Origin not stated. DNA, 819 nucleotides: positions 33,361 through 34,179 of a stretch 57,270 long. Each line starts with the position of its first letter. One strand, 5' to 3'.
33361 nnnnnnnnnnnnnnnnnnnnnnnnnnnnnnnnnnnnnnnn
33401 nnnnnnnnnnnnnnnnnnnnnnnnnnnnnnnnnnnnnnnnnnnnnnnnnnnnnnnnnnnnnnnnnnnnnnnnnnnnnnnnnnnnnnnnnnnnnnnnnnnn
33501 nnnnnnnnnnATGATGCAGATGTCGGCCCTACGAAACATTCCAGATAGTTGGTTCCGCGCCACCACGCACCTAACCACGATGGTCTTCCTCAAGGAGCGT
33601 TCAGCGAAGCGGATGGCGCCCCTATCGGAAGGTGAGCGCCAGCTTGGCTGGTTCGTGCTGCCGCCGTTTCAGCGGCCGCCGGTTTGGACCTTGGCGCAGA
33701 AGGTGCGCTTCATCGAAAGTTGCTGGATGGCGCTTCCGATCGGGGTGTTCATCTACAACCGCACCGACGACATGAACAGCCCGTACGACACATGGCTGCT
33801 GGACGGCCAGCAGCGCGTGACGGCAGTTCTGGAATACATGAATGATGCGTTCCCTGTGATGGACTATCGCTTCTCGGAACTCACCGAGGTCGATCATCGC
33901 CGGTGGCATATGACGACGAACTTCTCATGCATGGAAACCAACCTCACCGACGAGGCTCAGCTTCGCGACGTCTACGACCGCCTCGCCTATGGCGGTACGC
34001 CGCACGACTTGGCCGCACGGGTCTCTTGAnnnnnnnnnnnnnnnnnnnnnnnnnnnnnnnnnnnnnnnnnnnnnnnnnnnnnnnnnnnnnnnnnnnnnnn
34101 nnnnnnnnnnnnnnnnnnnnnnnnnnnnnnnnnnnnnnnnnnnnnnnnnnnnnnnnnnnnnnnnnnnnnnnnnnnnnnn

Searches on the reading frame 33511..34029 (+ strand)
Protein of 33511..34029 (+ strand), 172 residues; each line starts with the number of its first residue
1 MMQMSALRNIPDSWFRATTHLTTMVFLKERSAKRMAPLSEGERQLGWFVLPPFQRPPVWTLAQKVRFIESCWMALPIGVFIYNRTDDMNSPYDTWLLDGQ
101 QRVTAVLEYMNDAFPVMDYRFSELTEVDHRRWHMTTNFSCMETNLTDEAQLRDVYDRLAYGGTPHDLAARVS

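Call 6: search_protein_families(library=pfam, proteins=[window:33511-34029:+], max_evalue=1)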
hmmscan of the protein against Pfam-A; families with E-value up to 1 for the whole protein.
window:33511-34029:+ (172 aa): 3 families
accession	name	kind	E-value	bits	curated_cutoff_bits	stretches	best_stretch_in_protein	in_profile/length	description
PF03235.19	GmrSD_N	-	1.2e-13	52.1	33.2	1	43-124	10-78/199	GmrSD restriction endonuclease, N-terminal domain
PF17470.7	Gp45_2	-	0.086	13.3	28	0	99-121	35-57/58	Phage gene product 45.2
PF03799.20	FtsQ_DivIB_C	-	0.23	12.8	21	1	100-147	36-83/114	Cell division protein FtsQ/DivIB, C-terminal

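Call 8: search_protein_families(library=padloc, proteins=[window:33511-34029:+], max_evalue=1)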
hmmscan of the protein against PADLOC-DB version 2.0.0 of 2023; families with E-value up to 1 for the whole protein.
window:33511-34029:+ (172 aa): 7 families
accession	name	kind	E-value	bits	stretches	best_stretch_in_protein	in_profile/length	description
PDLC03877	NsnA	-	3.4e-15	54.2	1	50-122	68-137/385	-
PDLC04027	PD-T4-2_A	-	1.7e-10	38.5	1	49-131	54-129/363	-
PDLC03418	REase_II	-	0.00017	18.8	1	50-116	35-97/372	Type II restriction enzyme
PDLC02811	DpdB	-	0.00047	17.1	1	78-125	101-148/370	DpdB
PDLC04151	HEC-05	-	0.0055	13.5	1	48-82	40-74/600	-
PDLC04709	PDC-M55C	-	0.014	12.1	1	47-87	28-68/554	-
PDLC04150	HEC-05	-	0.049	10.5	1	48-85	22-59/583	-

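Call 9: search_protein_families(library=phrogs, proteins=[window:33511-34029:+], max_evalue=0.1)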
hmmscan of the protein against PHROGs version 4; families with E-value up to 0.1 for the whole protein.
window:33511-34029:+ (172 aa): 3 families
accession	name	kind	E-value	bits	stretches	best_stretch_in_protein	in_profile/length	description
phrog_1583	-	unknown function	3.6e-28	99.4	1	13-166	12-164/417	-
phrog_2598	-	unknown function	2.5e-13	50.9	1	49-163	48-167/352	-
phrog_26759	-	unknown function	0.00065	19.1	1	48-120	24-94/593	-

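Call 10: search_protein_families(library=ncbifam, proteins=[window:33511-34029:+], max_evalue=1)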
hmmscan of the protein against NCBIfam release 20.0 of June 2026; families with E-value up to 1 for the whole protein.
window:33511-34029:+ (172 aa): 1 family
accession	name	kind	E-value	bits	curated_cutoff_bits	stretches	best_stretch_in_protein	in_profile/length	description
NF041060.1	DpdB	equivalog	0.0023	16.9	300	1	92-132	110-150/352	DGQHR domain-containing protein DpdB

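Call 11: find_homologous_proteins(query=window:33511-34029:+)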
Query window:33511-34029:+ (172 aa): 477 proteins with E <= 0.001 among 508 candidates; the best 120 are listed.
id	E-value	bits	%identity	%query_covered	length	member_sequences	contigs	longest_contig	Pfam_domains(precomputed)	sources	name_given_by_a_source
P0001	2.6e-115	400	100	100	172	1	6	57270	PF03235.20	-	-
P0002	3.1e-90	318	81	98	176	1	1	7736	PF03235.20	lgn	-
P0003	1.0e-83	297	76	95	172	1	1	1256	PF03235.20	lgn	-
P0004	2.8e-82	292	77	94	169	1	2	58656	PF03235.20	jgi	jgi:hypothetical protein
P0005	1.6e-78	280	73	95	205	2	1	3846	PF03235.20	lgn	-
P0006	2.5e-76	273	73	95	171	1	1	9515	PF03235.20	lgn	-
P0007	6.4e-76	272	69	95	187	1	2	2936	PF03235.20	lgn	-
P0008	6.6e-76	272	73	92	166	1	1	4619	PF03235.20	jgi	jgi:uncharacterized protein with ParB-like and HNH nuclease domain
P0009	7.7e-76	271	73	92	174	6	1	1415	PF03235.20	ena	-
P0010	1.0e-75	271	74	92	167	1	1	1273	PF03235.20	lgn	-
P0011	1.2e-74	268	70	92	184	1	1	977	PF03235.20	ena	-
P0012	2.2e-74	267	69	94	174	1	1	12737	PF03235.20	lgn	-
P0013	2.3e-74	267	69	95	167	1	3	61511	PF03235.20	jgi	jgi:hypothetical protein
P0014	7.2e-74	265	71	92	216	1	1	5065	PF03235.20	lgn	-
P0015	1.7e-73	264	67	95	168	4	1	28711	PF03235.20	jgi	jgi:hypothetical protein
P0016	2.1e-73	264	71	95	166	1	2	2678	PF03235.20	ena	-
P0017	3.5e-73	263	71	95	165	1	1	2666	PF03235.20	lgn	-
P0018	1.5e-72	261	69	96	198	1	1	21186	PF03235.20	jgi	jgi:hypothetical protein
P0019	6.1e-72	259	67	95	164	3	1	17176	PF03235.20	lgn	-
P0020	1.1e-71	258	69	92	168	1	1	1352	PF03235.20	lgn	-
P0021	1.4e-71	258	70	95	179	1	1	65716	PF03235.20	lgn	-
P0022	2.5e-71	257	69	95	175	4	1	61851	PF03235.20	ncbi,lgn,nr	ncbi:MAG: CcrColossus [Sphingomonas bacterium]|nr:CcrColossus [Sphingomonas bacterium]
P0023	2.6e-71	257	70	94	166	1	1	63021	PF03235.20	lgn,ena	-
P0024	3.1e-71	256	68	94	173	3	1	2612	PF03235.20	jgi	-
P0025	4.4e-71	256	68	92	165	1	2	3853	PF03235.20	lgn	-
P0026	6.3e-71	255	70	94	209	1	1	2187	PF03235.20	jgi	-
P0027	9.3e-71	255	66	94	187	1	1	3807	PF03235.20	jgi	-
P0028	1.1e-70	255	69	92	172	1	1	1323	PF03235.20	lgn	-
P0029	1.9e-70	254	68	96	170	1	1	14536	PF03235.20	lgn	-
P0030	2.5e-70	253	65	97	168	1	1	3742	PF03235.20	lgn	-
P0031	2.7e-70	253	70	93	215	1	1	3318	PF03235.20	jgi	jgi:Protein of unknown function DUF262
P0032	3.9e-70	253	68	98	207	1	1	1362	PF03235.20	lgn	-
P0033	4.7e-70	253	66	92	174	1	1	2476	PF03235.20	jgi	jgi:hypothetical protein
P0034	9.1e-70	252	69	92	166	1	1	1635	PF03235.20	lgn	-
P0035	2.1e-69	251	67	92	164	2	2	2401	PF03235.20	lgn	-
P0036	2.5e-69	250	64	97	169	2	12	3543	PF03235.20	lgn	-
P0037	2.8e-69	250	69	92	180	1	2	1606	PF03235.20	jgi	jgi:hypothetical protein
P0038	2.8e-69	250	65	95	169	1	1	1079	PF03235.20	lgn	-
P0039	4.8e-69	249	66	95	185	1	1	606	PF03235.20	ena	-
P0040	5.9e-69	249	67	97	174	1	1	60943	PF03235.20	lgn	-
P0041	1.0e-68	248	65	95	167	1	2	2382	PF03235.20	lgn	-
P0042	1.1e-68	248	66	91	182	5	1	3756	PF03235.20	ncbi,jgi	jgi:hypothetical protein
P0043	1.5e-68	248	66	96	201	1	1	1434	PF03235.20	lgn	-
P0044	1.7e-68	248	69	93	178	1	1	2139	PF03235.20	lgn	-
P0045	3.8e-68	246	65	94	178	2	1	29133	PF03235.20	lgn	-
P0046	4.0e-68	246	66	98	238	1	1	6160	PF03235.20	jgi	jgi:hypothetical protein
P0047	4.0e-68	246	67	92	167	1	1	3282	PF03235.20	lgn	-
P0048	6.1e-68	246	65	92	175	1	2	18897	PF03235.20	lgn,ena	-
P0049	1.0e-67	245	67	91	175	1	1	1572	PF03235.20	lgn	-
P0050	1.8e-67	244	65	92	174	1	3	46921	PF03235.20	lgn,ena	-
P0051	3.6e-67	243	64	94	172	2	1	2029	PF03235.20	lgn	-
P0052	4.2e-67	243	67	94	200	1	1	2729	PF03235.20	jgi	jgi:hypothetical protein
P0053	6.0e-67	242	66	92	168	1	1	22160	PF03235.20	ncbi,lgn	-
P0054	6.8e-67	242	66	92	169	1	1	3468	PF03235.20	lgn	-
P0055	1.8e-66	241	63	92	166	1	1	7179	PF03235.20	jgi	jgi:uncharacterized protein with ParB-like and HNH nuclease domain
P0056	2.4e-66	241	65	92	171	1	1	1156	PF03235.20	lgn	-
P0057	2.6e-66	240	67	92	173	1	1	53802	PF03235.20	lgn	-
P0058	3.1e-66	240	63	97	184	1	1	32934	PF03235.20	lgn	-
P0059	4.1e-66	240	64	96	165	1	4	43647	PF03235.20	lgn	-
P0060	4.3e-66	240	62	98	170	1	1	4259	PF03235.20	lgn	-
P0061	5.7e-66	239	66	93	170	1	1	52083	PF03235.20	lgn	-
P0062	6.1e-66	239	67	92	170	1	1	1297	PF03235.20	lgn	-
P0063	6.4e-66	239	70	92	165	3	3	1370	PF03235.20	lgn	-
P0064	7.3e-66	239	66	92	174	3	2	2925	PF03235.20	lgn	-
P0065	8.2e-66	239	64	95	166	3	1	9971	PF03235.20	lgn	-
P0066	1.3e-65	238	64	95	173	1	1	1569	PF03235.20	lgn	-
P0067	2.9e-65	237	63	92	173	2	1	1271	PF03235.20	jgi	-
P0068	3.0e-65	237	64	92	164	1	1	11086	PF03235.20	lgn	-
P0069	5.4e-65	236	65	96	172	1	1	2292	PF03235.20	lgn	-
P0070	6.0e-65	236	65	94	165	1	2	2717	PF03235.20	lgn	-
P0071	9.5e-65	235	61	100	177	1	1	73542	PF03235.20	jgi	jgi:hypothetical protein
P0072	1.1e-64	235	61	98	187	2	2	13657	PF03235.20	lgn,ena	-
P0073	1.4e-64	235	65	92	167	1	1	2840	PF03235.20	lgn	-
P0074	1.9e-64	234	71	83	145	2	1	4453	PF03235.20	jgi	jgi:uncharacterized protein with ParB-like and HNH nuclease domain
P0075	3.1e-64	234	66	93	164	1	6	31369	PF03235.20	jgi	jgi:hypothetical protein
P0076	5.9e-64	233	63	94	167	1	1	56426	PF03235.20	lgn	-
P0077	6.3e-64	233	63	97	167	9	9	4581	PF03235.20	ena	-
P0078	7.1e-64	232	62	97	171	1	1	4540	PF03235.20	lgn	-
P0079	9.2e-64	232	64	94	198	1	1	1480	PF03235.20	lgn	-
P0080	9.7e-64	232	61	93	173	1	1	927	PF03235.20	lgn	-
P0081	1.1e-63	232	63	95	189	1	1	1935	PF03235.20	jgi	jgi:hypothetical protein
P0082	2.9e-63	230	64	95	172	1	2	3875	PF03235.20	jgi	jgi:hypothetical protein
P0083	3.5e-63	230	63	94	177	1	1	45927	PF03235.20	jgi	jgi:hypothetical protein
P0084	6.9e-63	229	63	92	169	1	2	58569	PF03235.20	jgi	jgi:hypothetical protein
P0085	1.2e-62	228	63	94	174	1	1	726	PF03235.20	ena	-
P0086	1.4e-62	228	60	98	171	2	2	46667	PF03235.20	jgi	jgi:hypothetical protein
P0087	2.1e-62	228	64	93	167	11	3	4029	PF03235.20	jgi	-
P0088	3.4e-62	227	64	94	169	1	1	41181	PF03235.20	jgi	jgi:hypothetical protein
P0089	4.0e-62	227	64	96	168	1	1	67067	PF03235.20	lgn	-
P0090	6.2e-62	226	61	97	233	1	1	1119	PF03235.20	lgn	-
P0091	1.1e-61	225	59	96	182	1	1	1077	PF03235.20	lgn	-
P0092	1.8e-61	225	63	92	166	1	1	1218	PF03235.20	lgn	-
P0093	3.9e-61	224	60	97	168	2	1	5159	PF03235.20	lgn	-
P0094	4.7e-61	223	61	91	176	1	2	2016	PF03235.20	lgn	-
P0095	4.9e-61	223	63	85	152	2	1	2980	PF03235.20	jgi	jgi:uncharacterized protein with ParB-like and HNH nuclease domain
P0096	5.7e-61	223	63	92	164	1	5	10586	PF03235.20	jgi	jgi:hypothetical protein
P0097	2.3e-60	221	61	95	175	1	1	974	PF03235.20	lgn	-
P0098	5.0e-60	220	61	95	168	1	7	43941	PF03235.20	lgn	-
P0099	6.8e-60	220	56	93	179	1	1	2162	PF03235.20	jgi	jgi:hypothetical protein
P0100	9.9e-60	219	62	92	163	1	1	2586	PF03235.20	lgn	-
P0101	1.1e-59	219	62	91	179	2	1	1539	PF03235.20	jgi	-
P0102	2.0e-59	218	60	92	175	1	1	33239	PF03235.20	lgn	-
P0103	4.3e-59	217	64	92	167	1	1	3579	PF03235.20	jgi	jgi:hypothetical protein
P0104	6.4e-59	216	63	92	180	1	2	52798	PF03235.20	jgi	jgi:hypothetical protein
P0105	9.7e-59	216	65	83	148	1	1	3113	PF03235.20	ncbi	-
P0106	1.5e-58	215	59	92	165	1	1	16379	PF03235.20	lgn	-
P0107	1.5e-58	215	64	80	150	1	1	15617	PF03235.20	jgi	jgi:hypothetical protein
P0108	1.6e-58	215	60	92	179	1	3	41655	PF03235.20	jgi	jgi:hypothetical protein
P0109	2.0e-58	215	61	91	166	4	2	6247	PF03235.20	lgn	-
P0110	7.8e-58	213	61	91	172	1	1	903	PF03235.20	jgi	jgi:uncharacterized protein with ParB-like and HNH nuclease domain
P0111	1.0e-57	212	61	92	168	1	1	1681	PF03235.20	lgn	-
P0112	2.1e-57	211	60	91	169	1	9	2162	PF03235.20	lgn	-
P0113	2.5e-57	211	60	92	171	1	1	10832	PF03235.20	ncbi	-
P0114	2.6e-57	211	59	95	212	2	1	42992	PF03235.20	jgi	jgi:hypothetical protein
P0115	4.9e-57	210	61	89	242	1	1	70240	PF03235.20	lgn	-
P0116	5.9e-57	210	57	95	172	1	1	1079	PF03235.20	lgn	-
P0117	1.9e-56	208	60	91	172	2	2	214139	PF03235.20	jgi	jgi:hypothetical protein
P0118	5.4e-56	207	58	91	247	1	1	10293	PF03235.20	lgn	-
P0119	9.4e-56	206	61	91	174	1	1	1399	PF03235.20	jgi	jgi:hypothetical protein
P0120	1.3e-55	206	61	91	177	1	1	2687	PF03235.20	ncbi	-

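Call 13: find_encoding_contigs(protein=P0004, flank=6000, max_places=3)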
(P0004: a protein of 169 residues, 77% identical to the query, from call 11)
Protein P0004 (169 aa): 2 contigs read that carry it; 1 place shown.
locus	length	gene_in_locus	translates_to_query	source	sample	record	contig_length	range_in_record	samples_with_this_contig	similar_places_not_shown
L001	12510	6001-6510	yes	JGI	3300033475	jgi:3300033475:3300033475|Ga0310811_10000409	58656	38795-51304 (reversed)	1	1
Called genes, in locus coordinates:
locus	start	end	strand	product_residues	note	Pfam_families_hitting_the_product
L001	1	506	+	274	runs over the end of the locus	PF01844:HNH, PF14279:HNH_5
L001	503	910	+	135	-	PF01844:HNH, PF14279:HNH_5 (weak)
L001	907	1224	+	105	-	-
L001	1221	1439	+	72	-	-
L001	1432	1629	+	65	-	-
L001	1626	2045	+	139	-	PF27050:Phage_P22_Y8K6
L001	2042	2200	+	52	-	-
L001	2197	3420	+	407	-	PF01385:OrfB_IS605, PF07282:Cas12f1-like_TNB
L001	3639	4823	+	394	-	PF00589:Phage_integrase (weak)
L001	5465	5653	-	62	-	-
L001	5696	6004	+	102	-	-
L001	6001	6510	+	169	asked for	PF03235:GmrSD_N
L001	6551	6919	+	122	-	-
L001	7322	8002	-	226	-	-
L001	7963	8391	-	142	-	-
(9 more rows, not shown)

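Call 14: find_encoding_contigs(protein=P0022, flank=6000, max_places=3)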
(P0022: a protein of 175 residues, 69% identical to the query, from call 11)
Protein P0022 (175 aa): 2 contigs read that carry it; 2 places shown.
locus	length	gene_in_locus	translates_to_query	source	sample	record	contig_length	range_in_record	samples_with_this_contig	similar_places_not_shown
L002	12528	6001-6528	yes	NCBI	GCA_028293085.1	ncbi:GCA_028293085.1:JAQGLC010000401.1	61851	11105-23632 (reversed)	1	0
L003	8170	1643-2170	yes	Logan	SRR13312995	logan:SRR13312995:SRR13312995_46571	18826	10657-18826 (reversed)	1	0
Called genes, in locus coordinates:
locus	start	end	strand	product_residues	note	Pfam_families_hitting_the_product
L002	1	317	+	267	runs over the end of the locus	PF00392:GntR, PF07729:FCD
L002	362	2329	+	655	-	PF02837:Glyco_hydro_2_N, PF22666:Glyco_hydro_2_N2 (weak), PF00703:Glyco_hydro_2, PF02836:Glyco_hydro_2_C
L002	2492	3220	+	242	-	PF01113:DapB_N, PF05173:DapB_C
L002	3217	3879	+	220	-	PF00730:HhH-GPD, PF00633:HHH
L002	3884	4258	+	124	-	-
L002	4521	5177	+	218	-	-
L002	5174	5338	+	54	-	-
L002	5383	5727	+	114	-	-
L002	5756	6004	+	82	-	-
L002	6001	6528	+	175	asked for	PF03235:GmrSD_N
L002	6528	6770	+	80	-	-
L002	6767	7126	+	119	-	-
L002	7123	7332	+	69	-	-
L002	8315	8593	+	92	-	-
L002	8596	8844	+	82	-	-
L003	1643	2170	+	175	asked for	PF03235:GmrSD_N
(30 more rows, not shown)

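Call 16: find_related_loci(query=A1, collection=viral_contigs, flank=6000)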
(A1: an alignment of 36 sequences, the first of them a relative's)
Query A1 (172 aa) in viral_contigs; peptide patterns used: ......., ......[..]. (x = any residue, [..] = any of these).
37 stretches matched a pattern; 17 encode a relative of the query (tblastn E <= 1e-3); 17 distinct loci.
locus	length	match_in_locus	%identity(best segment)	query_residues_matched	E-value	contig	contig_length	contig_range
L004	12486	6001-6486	77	8-169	3e-85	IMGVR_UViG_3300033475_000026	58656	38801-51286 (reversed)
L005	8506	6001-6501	63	1-166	2e-71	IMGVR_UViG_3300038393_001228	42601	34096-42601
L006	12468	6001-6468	59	10-166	9e-58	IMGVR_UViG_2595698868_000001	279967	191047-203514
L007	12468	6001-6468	58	10-166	2e-57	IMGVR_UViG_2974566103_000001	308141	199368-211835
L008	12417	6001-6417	59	31-170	3e-52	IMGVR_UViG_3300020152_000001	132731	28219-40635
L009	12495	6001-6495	48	3-165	1e-51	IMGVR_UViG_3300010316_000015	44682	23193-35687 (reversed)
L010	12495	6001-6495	48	3-165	1e-51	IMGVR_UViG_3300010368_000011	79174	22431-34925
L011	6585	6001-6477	48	8-166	5e-49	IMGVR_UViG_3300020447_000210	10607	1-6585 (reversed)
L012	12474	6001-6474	49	9-165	3e-47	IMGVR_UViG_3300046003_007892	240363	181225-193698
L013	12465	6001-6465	46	10-165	2e-46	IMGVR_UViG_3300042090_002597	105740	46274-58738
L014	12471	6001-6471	42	8-166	3e-38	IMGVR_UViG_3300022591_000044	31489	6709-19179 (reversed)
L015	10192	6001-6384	48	37-166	3e-37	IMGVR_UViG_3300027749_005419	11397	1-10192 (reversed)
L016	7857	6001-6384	48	37-166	3e-37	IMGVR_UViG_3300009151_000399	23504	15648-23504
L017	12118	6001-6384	48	37-166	3e-37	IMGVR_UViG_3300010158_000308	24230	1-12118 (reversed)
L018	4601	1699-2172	41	8-167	5e-36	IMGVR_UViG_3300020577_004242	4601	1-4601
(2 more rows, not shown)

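Call 17: find_related_loci(query=A1, collection=genome_contigs, flank=6000)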
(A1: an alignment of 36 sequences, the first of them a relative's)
Query A1 (172 aa) in genome_contigs; peptide patterns used: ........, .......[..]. (x = any residue, [..] = any of these).
56 stretches matched a pattern; 18 encode a relative of the query (tblastn E <= 1e-3); 18 distinct loci.
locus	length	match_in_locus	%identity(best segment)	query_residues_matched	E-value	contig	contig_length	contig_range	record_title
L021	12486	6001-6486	69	4-166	2e-76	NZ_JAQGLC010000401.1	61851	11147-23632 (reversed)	MAG: Sphingomonas bacterium isolate RYN_525 scaffold_4100915, whole genome shotgun sequence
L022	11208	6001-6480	63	8-166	4e-67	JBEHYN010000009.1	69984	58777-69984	MAG: Pseudomonadota bacterium isolate ESF1.bin.5 NODE_444_length_69984_cov_11.364756, whole genome shotgun sequence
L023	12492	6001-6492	50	2-166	1e-47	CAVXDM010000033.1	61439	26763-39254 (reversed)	MAG: uncultured Alphaproteobacteria bacterium isolate MFD04428.bin.2.7 genome assembly, contig: contig_31822, whole geno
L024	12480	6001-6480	49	7-170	5e-47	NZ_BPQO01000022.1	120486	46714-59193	Methylobacterium hispanicum strain DSM 16372 entry22, whole genome shotgun sequence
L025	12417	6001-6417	54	33-170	2e-45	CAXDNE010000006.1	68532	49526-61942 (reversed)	MAG TPA_asm: uncultured Methylobacterium sp. isolate SRR5788456_concoct_19 genome assembly, contig: ERZ14864764.7, whole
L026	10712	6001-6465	49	10-165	8e-42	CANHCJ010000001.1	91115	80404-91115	MAG: Rhodospirillales bacterium isolate RE-15aug16-92 genome assembly, contig: RE-15aug16-C146, whole genome shotgun seq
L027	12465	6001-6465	42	10-166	5e-34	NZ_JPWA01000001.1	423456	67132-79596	Thalassospira xianhensis MCCC 1A02616 contig1, whole genome shotgun sequence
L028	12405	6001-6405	40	47-171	2e-26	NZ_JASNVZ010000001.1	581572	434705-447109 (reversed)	Sphingomonas sp. 3-13AW Sphin_00001, whole genome shotgun sequence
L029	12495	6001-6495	35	10-171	3e-23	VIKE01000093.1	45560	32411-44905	MAG: Rhodocyclaceae bacterium isolate X1_MetaBAT.22 scaffold_1618, whole genome shotgun sequence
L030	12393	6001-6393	35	49-171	2e-22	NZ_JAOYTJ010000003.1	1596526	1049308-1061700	Pararhizobium sp. BT-229 BT.229_ctg003, whole genome shotgun sequence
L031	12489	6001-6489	34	18-171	7e-21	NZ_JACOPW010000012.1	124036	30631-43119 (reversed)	Pseudomonas mucoides strain P154a Seq12, whole genome shotgun sequence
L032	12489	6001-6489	34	18-171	7e-21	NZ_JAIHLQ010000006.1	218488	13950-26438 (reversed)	Pseudomonas baetica strain 25P2F9 scaffold6_size218488, whole genome shotgun sequence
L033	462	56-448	31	18-142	6e-15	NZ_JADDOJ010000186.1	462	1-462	Ramlibacter aquaticus strain LMG 30558 NODE_186_length_462_cov_0.689552, whole genome shotgun sequence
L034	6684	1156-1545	35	50-170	6e-12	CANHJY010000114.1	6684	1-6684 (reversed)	MAG: Flavobacteriales bacterium isolate RE-23may17-957 genome assembly, contig: RE-23may17-C68835, whole genome shotgun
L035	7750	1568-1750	38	50-106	1e-7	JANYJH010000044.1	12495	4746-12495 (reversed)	MAG: Phragmitibacter sp. isolate GL140_3_metabinner_74 GL140_3_k141_1490476, whole genome shotgun sequence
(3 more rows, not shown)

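Call 19: find_encoding_contigs(protein=P0001, flank=10000, max_places=10)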
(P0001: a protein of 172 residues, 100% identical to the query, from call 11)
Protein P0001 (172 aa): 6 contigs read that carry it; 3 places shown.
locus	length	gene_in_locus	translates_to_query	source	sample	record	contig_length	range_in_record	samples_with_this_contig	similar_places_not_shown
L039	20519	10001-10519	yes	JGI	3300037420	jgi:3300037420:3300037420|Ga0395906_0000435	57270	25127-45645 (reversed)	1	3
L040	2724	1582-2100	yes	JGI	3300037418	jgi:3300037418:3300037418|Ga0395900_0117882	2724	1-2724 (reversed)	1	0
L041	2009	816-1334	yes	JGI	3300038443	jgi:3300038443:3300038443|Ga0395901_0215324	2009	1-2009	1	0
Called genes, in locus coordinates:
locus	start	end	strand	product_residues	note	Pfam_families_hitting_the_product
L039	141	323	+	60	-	-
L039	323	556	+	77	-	-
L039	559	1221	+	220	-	-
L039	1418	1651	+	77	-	PF13560:HTH_31, PF12844:HTH_19, PF01381:HTH_3, PF13443:HTH_26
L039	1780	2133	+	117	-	-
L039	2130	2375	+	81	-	-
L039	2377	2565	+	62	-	-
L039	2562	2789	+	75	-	-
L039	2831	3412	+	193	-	PF18757:Nmad5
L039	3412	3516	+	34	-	-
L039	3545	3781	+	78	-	-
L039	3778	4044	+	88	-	-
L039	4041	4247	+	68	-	-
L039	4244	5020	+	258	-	PF04098:Rad52_Rad22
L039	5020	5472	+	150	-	PF05772:NinB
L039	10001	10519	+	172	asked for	PF03235:GmrSD_N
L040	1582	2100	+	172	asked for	PF03235:GmrSD_N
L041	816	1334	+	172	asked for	PF03235:GmrSD_N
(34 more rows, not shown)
